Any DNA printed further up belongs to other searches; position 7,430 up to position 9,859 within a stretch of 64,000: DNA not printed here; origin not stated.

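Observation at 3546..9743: Divergent pair of paralogous TonB-dependent receptors bracketing a 4,5-dihydroxyphthalate-decarboxylase-family gene and a DUF4010 gene fragment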

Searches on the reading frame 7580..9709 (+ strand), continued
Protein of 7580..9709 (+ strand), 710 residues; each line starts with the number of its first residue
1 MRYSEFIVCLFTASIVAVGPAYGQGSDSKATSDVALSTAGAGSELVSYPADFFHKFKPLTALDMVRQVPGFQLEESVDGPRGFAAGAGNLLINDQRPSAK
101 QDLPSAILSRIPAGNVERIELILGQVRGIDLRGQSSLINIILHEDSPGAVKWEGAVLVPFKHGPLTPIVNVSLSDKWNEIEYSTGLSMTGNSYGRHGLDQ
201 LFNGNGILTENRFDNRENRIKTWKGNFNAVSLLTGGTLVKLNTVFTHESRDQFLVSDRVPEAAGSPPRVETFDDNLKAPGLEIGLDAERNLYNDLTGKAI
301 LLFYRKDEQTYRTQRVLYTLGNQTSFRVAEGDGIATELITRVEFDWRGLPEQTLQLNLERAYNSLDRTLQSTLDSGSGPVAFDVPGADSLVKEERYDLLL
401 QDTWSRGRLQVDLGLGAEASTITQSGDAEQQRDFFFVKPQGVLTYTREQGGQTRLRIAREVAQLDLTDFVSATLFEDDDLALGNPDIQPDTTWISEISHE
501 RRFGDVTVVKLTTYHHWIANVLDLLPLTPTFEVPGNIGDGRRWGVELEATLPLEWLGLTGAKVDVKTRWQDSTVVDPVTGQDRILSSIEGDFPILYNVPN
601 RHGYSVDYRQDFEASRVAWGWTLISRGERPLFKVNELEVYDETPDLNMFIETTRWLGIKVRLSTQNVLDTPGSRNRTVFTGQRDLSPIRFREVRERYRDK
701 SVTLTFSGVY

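Call 35: search_protein_families(library=pfam, proteins=[L010:8029-9099:-, L010:9322-9909:+, L010:12218-13327:+, L013:8635-9879:+, L010:16290-17420:-, L007:8848-9810:-, L007:12074-13894:-, L018:4262-5233:+], max_evalue=0.001)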
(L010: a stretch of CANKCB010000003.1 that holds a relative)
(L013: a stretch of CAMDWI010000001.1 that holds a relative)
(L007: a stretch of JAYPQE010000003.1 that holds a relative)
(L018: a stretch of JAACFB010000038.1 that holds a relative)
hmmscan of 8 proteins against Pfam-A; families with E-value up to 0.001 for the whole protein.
L010:8029-9099:- (357 aa): 2 families
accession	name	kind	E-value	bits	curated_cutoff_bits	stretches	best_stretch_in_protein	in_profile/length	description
PF02423.21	OCD_Mu_crystall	-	2.5e-40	138.8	24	1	3-338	4-311/314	Ornithine cyclodeaminase/mu-crystallin family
PF01488.26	Shikimate_DH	-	0.00074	20.1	24.3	0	139-233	7-99/138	Shikimate / quinate 5-dehydrogenase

L010:9322-9909:+ (196 aa): 1 family
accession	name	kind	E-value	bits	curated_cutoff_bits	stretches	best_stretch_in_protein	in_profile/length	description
PF03073.20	TspO_MBR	-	3.3e-41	140.9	24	1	49-190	2-145/145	TspO/MBR family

L010:12218-13327:+ (370 aa): 7 families
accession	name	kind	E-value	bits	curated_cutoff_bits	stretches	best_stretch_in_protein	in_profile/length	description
PF02353.26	CMAS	-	1.5e-87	293.8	27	1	98-355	5-273/273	Mycolic acid cyclopropane synthetase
PF13649.12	Methyltransf_25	-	1.8e-17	64.2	27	1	158-248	1-97/97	Methyltransferase domain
PF08241.18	Methyltransf_11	-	3.3e-16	60.1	21.2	1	159-251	1-94/95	Methyltransferase domain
PF13489.12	Methyltransf_23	-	2.6e-14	53.7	27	1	152-280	20-143/164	Methyltransferase domain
PF08242.18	Methyltransf_12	-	2.4e-11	44.7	30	1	159-250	1-98/98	Methyltransferase domain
PF01728.25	FtsJ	-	1e-07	32.5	24.1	1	142-193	8-60/181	FtsJ-like methyltransferase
PF13847.12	Methyltransf_31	-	2.1e-07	31.2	27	1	153-256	2-113/145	Methyltransferase domain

L013:8635-9879:+ (415 aa): 2 families
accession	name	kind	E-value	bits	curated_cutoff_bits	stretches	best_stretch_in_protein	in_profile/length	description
PF13194.11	DUF4010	-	1.8e-63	214.5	30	1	181-389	1-210/210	Domain of unknown function (DUF4010)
PF02308.21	MgtC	-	3.6e-16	60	31.4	1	11-131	2-120/121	MgtC family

L010:16290-17420:- (377 aa): 0 families

L007:8848-9810:- (321 aa): 2 families
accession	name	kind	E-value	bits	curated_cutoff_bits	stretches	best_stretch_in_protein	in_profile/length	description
PF00248.27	Aldo_ket_red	-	1.7e-25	90.1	24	1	67-305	16-281/291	Aldo/keto reductase family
PF10518.14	TAT_signal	-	0.00063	20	22.7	0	6-24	3-21/21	TAT (twin-arginine translocation) pathway signal sequence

L007:12074-13894:- (607 aa): 0 families

L018:4262-5233:+ (324 aa): 1 family
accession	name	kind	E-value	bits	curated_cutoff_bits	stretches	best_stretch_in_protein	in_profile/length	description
PF09084.16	NMT1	-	9.3e-05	22.9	20.5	1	85-141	76-131/216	NMT1/THI5 like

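Call 49: search_solved_structures(query=A1, max_evalue=0.01)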
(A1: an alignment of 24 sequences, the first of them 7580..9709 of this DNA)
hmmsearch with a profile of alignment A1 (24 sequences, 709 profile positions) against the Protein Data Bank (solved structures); distinct sequences matched with E-value up to 0.01: 2.
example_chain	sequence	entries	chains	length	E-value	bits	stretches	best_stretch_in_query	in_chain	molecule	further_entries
2hdf_A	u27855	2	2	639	0.0017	19.8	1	57-154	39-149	Colicin I receptor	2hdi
9nn6_A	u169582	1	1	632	0.0018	19.7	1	57-154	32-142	Colicin I receptor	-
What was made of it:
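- On TonB-dependent transporter (outer-membrane receptor): The family profile hits the Cir plug region at E 0.0017 (call 49).
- The A1 family profile hits the Cir plug at E 0.0017 (call 49).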

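Call 54: predict_structure(alignment_id=A1)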
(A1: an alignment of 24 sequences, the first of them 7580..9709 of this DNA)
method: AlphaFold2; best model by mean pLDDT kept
length: 710 residues; sequences in the alignment: 24
mean_pLDDT: 83.8   pTM: 0.79
mean pLDDT of the five models: 83.8, 82.2, 78.6, 76.4, 70.9
residues with pLDDT >= 90: 308; 70-90: 311; 50-70: 57; < 50: 34
segments of 3 or more residues with pLDDT < 50: 16-41, 84-86, 477-479
pLDDT, mean of each block of 10 residues (from residue 1): 56 52 30 27 75 84 88 70 58 74 76 89 76 81 84 93 90 88 91 92 95 94 91 87 93 94 89 95 90 88 93 91 90 92 87 88 91 87 79 92 86 91 86 91 82 90 81 53 67 93 85 94 84 85 94 84 92 90 79 74 92 85 90 90 90 79 91 92 92 91 92
secondary structure, 60 per line:
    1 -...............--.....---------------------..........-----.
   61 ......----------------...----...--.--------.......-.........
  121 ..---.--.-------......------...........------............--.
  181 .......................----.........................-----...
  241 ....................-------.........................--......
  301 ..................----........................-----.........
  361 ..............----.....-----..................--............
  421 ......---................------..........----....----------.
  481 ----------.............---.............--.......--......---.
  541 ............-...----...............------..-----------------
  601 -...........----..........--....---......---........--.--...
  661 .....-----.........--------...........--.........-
elements in order (helices of 4 or more, strands of 3 or more residues): H2-16 H19-23 E45-49 H50-54 H61-66 E90-92 H104-110 E116-122 E137-142 E149-159 E166-177 E180-203 E208-232 E238-260 E268-292 E295-318 E323-346 E352-374 E379-383 E389-406 E409-426 E430-445 E452-461 H466-469 E491-503 E507-519 E522-528 E531-536 E540-552 E561-575 E602-612 E617-626 E629-632 E636-641 E645-652 E658-665 E671-679 E688-698 E701-709
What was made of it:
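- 7580..9712 (+): Receptor B: a TonB-dependent-transporter-fold outer-membrane protein, 710 aa. AlphaFold2 model pLDDT 83.8 (call 54).
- On TonB-dependent transporter (outer-membrane receptor): The AlphaFold2 model of B has pLDDT 83.8 and long antiparallel strands from residue about 149 to 709 (call 54). The model has a folded N-terminal domain at residues 45-142 (call 54).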

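Call 57: fold_search(model_id=the predicted structure, library=pdb)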
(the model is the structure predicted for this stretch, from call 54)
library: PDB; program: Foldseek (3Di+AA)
matches with E <= 10: 800; with E <= 0.001: 200
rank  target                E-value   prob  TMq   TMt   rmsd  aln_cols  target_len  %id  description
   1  8the_A                5.9e-21  1.00  0.55  0.55  10.3       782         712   11  Cryo-EM structure of Pseudomonas aeruginosa TonB-dependent transporter PhuR in complex with synthetic antibody and hem (released 2024-01-31)
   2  1nqg                  4.1e-19  1.00  0.44  0.53  11.1       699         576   13  OUTER MEMBRANE COBALAMIN TRANSPORTER (BTUB) FROM E. COLI, WITH BOUND CALCIUM (released 2003-04-29)
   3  6i97_B                7.0e-19  1.00  0.53  0.50  11.1       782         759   14  Structure of the ferrioxamine B transporter FoxA from Pseudomonas aeruginosa in complex with ferrioxamine B and a C-te (released 2019-08-28)
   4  2gsk_A                1.1e-18  1.00  0.47  0.55  10.9       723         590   13  Structure of the BtuB:TonB Complex (released 2006-06-13)
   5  9dhe                  1.3e-18  1.00  0.48  0.55  10.7       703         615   12  The crystal structure on the heme/hemoglobin transporter ChuA, in complex with heme (released 2025-05-21)
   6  6i97_A                1.4e-18  1.00  0.53  0.49  11.1       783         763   13  Structure of the ferrioxamine B transporter FoxA from Pseudomonas aeruginosa in complex with ferrioxamine B and a C-te (released 2019-08-28)
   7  9c4o                  3.2e-18  1.00  0.46  0.49  14.1       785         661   12  Cryo-EM structure of PqqU with ligand PQQ (released 2024-06-19)
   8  6i96                  3.3e-18  1.00  0.52  0.54  10.4       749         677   14  Structure of the ferrioxamine B transporter FoxA from Pseudomonas aeruginosa in complex with ferrioxamine B (released 2019-08-28)
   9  8blw_A                3.8e-18  1.00  0.50  0.56  11.1       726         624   12  Vitamin B12 transporter BtuB1 with lipoprotein BtuG1 from B. theta (released 2023-08-16)
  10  5fp1                  4.9e-18  1.00  0.49  0.50  11.0       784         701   12  Crystal structure of the siderophore receptor PiuA from Acinetobacter baumannii (released 2016-05-11)
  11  8b14_A                5.1e-18  1.00  0.48  0.49  14.4       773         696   13  T5 Receptor Binding Protein pb5 in complex with its E. coli receptor FhuA (released 2023-02-08)
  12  4cu4_A                5.3e-18  1.00  0.45  0.46  16.3       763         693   13  FhuA from E. coli in complex with the lasso peptide microcin J25 (MccJ25) (released 2014-04-09)
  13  1xkw                  6.1e-18  1.00  0.52  0.56   9.5       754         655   12  Pyochelin outer membrane receptor FptA from Pseudomonas aeruginosa (released 2005-10-04)
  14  1nqe                  7.4e-18  1.00  0.44  0.55  10.8       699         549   12  OUTER MEMBRANE COBALAMIN TRANSPORTER (BTUB) FROM E. COLI (released 2003-04-29)
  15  1by3                  8.6e-18  1.00  0.48  0.49  11.4       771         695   14  FHUA FROM E. COLI (released 1999-01-13)
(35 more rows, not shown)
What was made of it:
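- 7580..9712 (+): Foldseek top hits are TonB-dependent transporters at E 6e-21 to 1e-16 (call 57).
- On TonB-dependent transporter (outer-membrane receptor): The 50 best Foldseek PDB hits are TonB-dependent transporters at E 6e-21 to 1e-16 and TM about 0.5 (call 57).
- AlphaFold2 model of B with pLDDT 83.8, hitting PhuR, BtuB, FoxA, OprC and similar at Foldseek E 6e-21 to 1e-16 (calls 54, 57). The copper transporter OprC is among the best structural matches (call 57).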

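Call 62: find_encoding_contigs(protein=P0124, flank=7000, max_places=2)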
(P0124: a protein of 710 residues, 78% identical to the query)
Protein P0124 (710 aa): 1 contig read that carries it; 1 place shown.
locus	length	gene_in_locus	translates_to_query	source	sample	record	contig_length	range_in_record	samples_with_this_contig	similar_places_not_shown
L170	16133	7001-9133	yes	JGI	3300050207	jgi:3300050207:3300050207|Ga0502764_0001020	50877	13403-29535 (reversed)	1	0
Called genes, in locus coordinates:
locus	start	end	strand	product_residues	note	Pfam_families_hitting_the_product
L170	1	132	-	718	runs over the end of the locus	-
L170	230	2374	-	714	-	PF00593:TonB_dep_Rec_b-barrel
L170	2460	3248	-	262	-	-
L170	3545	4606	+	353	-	PF13489:Methyltransf_23 (weak), PF08241:Methyltransf_11 (weak)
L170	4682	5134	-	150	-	PF07681:DoxX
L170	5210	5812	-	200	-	PF02525:Flavodoxin_2, PF03358:FMN_red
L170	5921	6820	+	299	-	PF00126:HTH_1, PF03466:LysR_substrate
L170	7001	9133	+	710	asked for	-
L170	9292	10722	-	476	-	PF05448:AXE1 (faint), PF01738:DLH (faint), PF02129:Peptidase_S15 (weak), PF12697:Abhydrolase_6 (faint), PF12740:PETase (faint), PF00326:Peptidase_S9 (faint), PF12146:Hydrolase_4, PF00561:Abhydrolase_1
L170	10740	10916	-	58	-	-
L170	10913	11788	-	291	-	PF00892:EamA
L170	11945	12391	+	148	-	PF08238:Sel1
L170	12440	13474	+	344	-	PF00155:Aminotran_1_2, PF01212:Beta_elim_lyase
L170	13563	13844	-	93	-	PF00639:Rotamase, PF13616:Rotamase_3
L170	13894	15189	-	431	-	PF00270:DEAD, PF04851:ResIII, PF00271:Helicase_C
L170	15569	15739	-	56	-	-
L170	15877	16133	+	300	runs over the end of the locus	-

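Call 63: find_encoding_contigs(protein=P0125, flank=7000, max_places=2)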
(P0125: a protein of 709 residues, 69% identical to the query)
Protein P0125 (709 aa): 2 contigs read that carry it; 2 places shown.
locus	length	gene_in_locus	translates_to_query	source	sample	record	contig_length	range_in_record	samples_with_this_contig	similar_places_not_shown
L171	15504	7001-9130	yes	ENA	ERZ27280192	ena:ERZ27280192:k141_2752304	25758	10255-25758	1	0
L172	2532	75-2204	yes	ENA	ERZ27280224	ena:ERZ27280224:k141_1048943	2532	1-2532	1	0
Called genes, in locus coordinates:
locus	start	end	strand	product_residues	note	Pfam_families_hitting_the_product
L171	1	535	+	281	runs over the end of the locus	PF13452:FAS1_DH_region, PF27832:Htd2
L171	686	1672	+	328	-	PF03480:DctP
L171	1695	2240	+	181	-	PF04290:DctQ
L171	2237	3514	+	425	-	PF06808:DctM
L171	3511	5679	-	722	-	PF00593:TonB_dep_Rec_b-barrel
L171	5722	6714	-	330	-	PF12974:Phosphonate-bd (faint)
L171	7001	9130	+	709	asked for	PF00593:TonB_dep_Rec_b-barrel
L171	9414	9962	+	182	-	PF00756:Esterase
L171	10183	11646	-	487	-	PF02129:Peptidase_S15 (weak), PF12740:PETase (faint), PF12697:Abhydrolase_6 (faint), PF00326:Peptidase_S9 (faint), PF12146:Hydrolase_4, PF00561:Abhydrolase_1 (weak)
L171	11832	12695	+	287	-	PF00561:Abhydrolase_1, PF12146:Hydrolase_4, PF12697:Abhydrolase_6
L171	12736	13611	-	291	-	PF00892:EamA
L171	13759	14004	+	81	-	PF07362:CcdA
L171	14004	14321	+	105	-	PF01845:CcdB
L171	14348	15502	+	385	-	?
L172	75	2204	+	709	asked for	PF00593:TonB_dep_Rec_b-barrel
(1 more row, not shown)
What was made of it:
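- In L171 it lies 42 bp upstream of A on the same strand (call 63).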

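Call 74: find_encoding_contigs(protein=P0123, flank=6000, max_places=2)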
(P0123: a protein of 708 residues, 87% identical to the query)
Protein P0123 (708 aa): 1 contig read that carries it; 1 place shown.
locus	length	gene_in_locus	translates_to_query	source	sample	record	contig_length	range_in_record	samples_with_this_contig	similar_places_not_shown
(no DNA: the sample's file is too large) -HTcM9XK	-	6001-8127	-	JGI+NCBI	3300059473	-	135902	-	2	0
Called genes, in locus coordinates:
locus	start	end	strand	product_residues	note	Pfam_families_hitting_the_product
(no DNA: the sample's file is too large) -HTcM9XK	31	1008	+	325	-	PF08450:SGL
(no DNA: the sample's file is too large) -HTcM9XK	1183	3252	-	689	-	PF00593:TonB_dep_Rec_b-barrel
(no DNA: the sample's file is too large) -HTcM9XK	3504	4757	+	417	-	PF02308:MgtC, PF13194:DUF4010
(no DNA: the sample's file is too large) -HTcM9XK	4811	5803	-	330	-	PF12974:Phosphonate-bd (weak)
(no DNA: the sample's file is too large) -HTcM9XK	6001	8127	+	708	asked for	PF00593:TonB_dep_Rec_b-barrel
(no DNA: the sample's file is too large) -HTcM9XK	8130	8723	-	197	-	PF07589:PEP_exosort_dom (weak)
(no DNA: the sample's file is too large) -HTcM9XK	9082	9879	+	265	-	PF00756:Esterase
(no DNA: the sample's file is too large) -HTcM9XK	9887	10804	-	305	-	PF00892:EamA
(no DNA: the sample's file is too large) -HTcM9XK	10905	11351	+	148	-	PF08238:Sel1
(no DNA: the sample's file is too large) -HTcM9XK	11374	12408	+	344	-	PF00155:Aminotran_1_2, PF01212:Beta_elim_lyase, PF00266:Aminotran_5 (faint)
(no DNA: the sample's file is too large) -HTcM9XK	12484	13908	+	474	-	-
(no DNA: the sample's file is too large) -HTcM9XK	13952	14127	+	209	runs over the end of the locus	PF02798:GST_N, PF13409:GST_N_2, PF13417:GST_N_3 (weak), PF00043:GST_C (weak), PF14497:GST_C_3 (weak), PF13410:GST_C_2 (weak)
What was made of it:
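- Closest known: MgtC/SapB-family proteins with a DUF4010 domain. Same: It is intact in L013 (PF02308 plus PF13194, call 35) and in the P0123 contig (call 74).
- The P0123 contig has A, an intact MgtC/DUF4010, a 330-aa PF12974 protein and B (call 74). An MgtC-family gene sits in the gap in two sister genomes (calls 35, 74).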

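Call 75: find_encoding_contigs(protein=P0126, flank=6000, max_places=2)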
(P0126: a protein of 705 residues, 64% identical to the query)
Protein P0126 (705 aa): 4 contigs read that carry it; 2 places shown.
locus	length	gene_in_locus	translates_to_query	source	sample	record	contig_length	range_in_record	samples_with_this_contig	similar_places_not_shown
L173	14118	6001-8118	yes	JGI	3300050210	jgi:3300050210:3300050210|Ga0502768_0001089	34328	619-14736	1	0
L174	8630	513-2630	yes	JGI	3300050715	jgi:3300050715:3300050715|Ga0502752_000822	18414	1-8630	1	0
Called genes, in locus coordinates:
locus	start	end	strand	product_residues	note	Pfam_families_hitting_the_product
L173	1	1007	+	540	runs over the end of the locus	?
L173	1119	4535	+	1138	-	PF00580:UvrD-helicase, PF01443:Viral_helicase1 (faint), PF13245:AAA_19 (weak), PF13361:UvrD_C, PF13538:UvrD_C_2 (faint), PF12705:PDDEXK_1 (weak)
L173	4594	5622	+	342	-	PF00155:Aminotran_1_2, PF01212:Beta_elim_lyase, PF01041:DegT_DnrJ_EryC1 (faint), PF00266:Aminotran_5 (faint)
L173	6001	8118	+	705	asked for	PF00593:TonB_dep_Rec_b-barrel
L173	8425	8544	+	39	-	-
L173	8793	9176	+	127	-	PF01042:Ribonuc_L-PSP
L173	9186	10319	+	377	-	PF22660:RS_preATP-grasp-like, PF02786:CPSase_L_D2, PF02222:ATP-grasp, PF07478:Dala_Dala_lig_C, PF02655:ATP-grasp_3 (weak), PF21244:PurT_C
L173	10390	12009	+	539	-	PF03572:Peptidase_S41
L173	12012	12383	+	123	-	-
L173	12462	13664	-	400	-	PF24684:Vgb_lyase, PF08450:SGL (faint), PF21959:DUF6923 (faint), PF24684:Vgb_lyase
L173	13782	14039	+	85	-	-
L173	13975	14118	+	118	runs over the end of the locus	-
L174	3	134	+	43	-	?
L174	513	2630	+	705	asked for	PF00593:TonB_dep_Rec_b-barrel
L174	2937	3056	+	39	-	-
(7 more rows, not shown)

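Call 76: find_encoding_contigs(protein=P0127, flank=6000, max_places=2)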
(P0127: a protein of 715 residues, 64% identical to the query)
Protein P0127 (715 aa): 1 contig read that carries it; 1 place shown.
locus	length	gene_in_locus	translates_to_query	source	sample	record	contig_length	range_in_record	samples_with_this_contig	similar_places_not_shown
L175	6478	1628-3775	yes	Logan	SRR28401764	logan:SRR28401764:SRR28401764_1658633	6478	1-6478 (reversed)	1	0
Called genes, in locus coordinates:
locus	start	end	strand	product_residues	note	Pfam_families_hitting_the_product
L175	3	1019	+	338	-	?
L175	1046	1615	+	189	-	-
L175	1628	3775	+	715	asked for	PF00593:TonB_dep_Rec_b-barrel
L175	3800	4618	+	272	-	PF00756:Esterase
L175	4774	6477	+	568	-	?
